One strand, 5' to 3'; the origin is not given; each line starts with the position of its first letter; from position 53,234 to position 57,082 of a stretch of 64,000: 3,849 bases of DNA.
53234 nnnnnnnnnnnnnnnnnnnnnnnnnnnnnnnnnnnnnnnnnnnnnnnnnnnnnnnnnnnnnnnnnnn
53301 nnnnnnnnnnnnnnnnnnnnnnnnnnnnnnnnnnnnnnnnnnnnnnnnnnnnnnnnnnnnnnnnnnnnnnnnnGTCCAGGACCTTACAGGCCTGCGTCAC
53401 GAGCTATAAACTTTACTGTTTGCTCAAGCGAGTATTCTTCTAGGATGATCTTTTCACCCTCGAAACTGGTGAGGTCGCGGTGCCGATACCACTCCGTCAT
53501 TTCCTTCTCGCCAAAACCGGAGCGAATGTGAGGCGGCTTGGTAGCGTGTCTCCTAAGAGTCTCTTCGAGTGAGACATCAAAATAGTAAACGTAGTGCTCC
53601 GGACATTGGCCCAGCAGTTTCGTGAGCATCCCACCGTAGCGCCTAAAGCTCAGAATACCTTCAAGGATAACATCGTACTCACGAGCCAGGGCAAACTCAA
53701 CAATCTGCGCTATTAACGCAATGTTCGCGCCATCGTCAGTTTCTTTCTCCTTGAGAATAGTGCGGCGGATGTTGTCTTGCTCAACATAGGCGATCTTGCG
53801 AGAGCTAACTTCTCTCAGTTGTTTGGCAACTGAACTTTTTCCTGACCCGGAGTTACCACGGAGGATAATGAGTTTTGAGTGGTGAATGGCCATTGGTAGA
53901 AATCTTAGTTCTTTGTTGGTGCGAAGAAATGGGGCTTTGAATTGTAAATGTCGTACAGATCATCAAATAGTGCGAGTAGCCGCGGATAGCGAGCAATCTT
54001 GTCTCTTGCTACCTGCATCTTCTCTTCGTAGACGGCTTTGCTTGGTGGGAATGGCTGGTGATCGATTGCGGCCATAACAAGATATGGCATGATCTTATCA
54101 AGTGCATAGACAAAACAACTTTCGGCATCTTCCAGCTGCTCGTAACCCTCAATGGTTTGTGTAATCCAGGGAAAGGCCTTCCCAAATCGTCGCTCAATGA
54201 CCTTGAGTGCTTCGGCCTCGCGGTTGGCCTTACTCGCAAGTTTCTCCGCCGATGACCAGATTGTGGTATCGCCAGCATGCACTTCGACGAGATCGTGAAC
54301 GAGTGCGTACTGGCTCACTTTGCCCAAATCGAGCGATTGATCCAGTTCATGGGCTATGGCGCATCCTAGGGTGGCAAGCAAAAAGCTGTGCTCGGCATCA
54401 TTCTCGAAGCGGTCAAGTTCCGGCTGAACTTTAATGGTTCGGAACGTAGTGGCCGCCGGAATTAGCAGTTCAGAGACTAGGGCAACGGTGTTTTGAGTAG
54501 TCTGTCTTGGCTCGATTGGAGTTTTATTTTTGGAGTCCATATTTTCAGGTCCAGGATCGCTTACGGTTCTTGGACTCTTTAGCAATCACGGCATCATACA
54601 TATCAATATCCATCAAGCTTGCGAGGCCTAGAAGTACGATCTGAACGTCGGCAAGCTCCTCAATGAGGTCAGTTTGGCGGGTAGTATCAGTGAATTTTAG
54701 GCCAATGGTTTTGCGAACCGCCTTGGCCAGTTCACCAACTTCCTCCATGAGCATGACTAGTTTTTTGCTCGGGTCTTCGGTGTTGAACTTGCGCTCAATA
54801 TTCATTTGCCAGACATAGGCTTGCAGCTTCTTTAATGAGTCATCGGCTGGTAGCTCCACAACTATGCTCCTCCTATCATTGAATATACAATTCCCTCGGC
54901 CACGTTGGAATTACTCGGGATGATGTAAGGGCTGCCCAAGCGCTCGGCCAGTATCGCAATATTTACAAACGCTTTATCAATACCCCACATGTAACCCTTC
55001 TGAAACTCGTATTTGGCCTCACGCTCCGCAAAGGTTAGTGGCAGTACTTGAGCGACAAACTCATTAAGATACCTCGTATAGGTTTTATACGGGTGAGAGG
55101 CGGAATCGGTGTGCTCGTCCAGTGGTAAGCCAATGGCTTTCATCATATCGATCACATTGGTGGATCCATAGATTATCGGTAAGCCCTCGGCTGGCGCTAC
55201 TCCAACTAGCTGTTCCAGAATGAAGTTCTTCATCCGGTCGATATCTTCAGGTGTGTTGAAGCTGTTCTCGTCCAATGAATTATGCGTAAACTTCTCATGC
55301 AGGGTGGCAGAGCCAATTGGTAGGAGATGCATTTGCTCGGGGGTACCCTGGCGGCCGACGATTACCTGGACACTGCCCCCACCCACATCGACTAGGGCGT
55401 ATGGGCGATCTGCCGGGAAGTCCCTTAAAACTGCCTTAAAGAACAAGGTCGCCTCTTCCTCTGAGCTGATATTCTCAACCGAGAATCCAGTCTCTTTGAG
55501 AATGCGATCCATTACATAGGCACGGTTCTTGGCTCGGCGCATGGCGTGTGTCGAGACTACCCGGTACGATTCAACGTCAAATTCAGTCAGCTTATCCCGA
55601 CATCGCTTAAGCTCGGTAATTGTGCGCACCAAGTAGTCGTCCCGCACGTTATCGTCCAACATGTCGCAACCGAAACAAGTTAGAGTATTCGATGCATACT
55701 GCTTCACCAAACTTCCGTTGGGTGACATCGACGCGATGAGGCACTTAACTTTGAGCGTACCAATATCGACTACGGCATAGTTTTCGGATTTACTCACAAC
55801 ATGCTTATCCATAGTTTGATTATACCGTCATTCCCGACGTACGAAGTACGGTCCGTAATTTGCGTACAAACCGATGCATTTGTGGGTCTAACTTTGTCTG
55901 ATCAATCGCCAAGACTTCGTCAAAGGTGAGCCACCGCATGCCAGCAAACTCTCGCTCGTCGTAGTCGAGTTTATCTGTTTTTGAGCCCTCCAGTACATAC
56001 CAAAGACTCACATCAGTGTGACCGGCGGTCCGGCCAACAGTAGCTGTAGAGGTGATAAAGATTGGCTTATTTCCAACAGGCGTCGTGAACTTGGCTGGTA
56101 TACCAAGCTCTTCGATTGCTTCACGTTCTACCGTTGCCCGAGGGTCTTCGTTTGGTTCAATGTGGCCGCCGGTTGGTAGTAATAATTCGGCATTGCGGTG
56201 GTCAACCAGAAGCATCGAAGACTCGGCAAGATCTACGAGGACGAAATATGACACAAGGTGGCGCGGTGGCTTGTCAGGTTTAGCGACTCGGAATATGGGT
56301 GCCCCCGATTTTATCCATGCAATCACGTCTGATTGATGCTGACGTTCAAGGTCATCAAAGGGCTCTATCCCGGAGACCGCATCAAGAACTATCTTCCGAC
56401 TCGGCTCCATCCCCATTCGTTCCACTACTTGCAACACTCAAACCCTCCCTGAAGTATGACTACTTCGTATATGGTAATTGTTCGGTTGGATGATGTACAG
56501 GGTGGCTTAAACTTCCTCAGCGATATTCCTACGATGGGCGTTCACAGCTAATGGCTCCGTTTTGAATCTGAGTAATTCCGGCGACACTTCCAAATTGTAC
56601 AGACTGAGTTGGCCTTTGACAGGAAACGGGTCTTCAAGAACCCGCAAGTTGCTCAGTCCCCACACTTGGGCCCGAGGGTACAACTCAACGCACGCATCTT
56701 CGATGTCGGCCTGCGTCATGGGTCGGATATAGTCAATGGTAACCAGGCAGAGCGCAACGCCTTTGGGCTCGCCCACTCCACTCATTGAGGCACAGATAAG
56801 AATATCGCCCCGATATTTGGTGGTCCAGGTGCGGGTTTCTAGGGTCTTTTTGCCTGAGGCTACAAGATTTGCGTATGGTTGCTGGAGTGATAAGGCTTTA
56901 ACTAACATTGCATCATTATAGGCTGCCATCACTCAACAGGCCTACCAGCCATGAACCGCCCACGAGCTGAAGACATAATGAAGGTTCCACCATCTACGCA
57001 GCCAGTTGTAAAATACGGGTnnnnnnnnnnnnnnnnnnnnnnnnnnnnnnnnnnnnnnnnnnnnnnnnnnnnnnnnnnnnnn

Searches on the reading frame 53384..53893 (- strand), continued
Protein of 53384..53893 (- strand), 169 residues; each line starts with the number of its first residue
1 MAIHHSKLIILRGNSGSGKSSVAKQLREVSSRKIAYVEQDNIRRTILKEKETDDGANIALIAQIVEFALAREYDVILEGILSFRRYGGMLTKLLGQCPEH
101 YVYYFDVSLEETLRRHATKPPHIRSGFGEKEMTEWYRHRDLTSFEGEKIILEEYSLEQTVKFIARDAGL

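Call 76: fold_search(model_id=the predicted structure, library=pdb)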
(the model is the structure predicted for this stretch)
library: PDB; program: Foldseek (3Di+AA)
matches with E <= 10: 1749; with E <= 0.001: 497
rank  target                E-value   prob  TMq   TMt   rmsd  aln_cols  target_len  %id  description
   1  3adb_B                1.6e-08  1.00  0.67  0.48   5.1       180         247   22  Crystal structure of O-phosphoseryl-tRNA kinase complexed with selenocysteine tRNA and AMPPNP (crystal type 1) (released 2010-07-28)
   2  2yvu_B                2.9e-08  1.00  0.72  0.71   4.5       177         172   18  Crystal structure of APE1195 (released 2007-10-16)
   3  3t61_B                3.8e-08  1.00  0.65  0.63   5.5       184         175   20  Crystal Structure of a gluconokinase from Sinorhizobium meliloti 1021 (released 2011-08-17)
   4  3a4n_A                4.5e-08  1.00  0.69  0.52   4.5       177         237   21  Crystal structure of archaeal O-phosphoseryl-tRNA(Sec) kinase (released 2009-10-20)
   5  3t61_A                9.2e-08  1.00  0.62  0.60   5.6       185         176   20  Crystal Structure of a gluconokinase from Sinorhizobium meliloti 1021 (released 2011-08-17)
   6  2bdt                  1.2e-07  1.00  0.65  0.64   5.0       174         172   18  Crystal Structure of the Putative Gluconate Kinase from Bacillus halodurans, Northeast Structural Genomics Target BhR61 (released 2005-11-01)
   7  1ko8_B                1.6e-07  1.00  0.65  0.65   5.0       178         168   18  Crystal structure of gluconate kinase (released 2002-05-29)
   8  1knq_A                1.9e-07  1.00  0.72  0.72   4.0       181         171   19  Crystal structure of gluconate kinase (released 2002-05-29)
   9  2yvu_A                2.2e-07  1.00  0.75  0.71   4.2       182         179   18  Crystal structure of APE1195 (released 2007-10-16)
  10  3a4l_B                2.4e-07  1.00  0.73  0.54   4.1       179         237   20  Crystal structure of archaeal O-phosphoseryl-tRNA(Sec) kinase (released 2009-10-20)
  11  1ko1_B                2.4e-07  1.00  0.69  0.71   4.0       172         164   19  Crystal structure of gluconate kinase (released 2002-05-29)
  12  3adc_B                2.5e-07  1.00  0.73  0.54   3.5       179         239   20  Crystal structure of O-phosphoseryl-tRNA kinase complexed with selenocysteine tRNA and AMPPNP (crystal type 2) (released 2010-07-28)
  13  4bzp_A                2.7e-07  1.00  0.75  0.73   3.5       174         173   16  Structure of the Mycobacterium tuberculosis APS kinase CysC in complex with ADP (released 2014-08-06)
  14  3adb_A                3.3e-07  1.00  0.66  0.47   4.9       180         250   21  Crystal structure of O-phosphoseryl-tRNA kinase complexed with selenocysteine tRNA and AMPPNP (crystal type 1) (released 2010-07-28)
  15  3a4l_A                3.7e-07  1.00  0.69  0.52   4.3       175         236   21  Crystal structure of archaeal O-phosphoseryl-tRNA(Sec) kinase (released 2009-10-20)
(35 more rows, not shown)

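Call 95: find_related_loci(query=A3, collection=viral_contigs, flank=8000)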
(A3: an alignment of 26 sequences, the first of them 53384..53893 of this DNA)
Query A3 (169 aa) in viral_contigs; peptide patterns used: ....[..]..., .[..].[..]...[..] (x = any residue, [..] = any of these).
45 stretches matched a pattern; 2 encode a relative of the query (tblastn E <= 1e-3); 2 distinct loci.
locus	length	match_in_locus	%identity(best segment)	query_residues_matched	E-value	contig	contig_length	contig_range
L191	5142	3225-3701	40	8-169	3e-35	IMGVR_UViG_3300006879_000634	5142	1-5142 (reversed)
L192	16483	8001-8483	36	6-167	7e-27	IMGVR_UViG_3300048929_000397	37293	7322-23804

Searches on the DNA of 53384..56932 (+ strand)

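Call 66: search_dna_similar(query=window:53384-56932:+, collection=plasmids, mode=distant, max_rows=8)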
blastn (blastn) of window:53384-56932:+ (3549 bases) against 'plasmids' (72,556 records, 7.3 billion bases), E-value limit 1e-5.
No match.

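Call 67: search_dna_similar(query=window:53384-56932:+, collection=phages, mode=distant, max_rows=8)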
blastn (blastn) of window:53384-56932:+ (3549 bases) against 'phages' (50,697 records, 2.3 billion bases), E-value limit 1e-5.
No match.
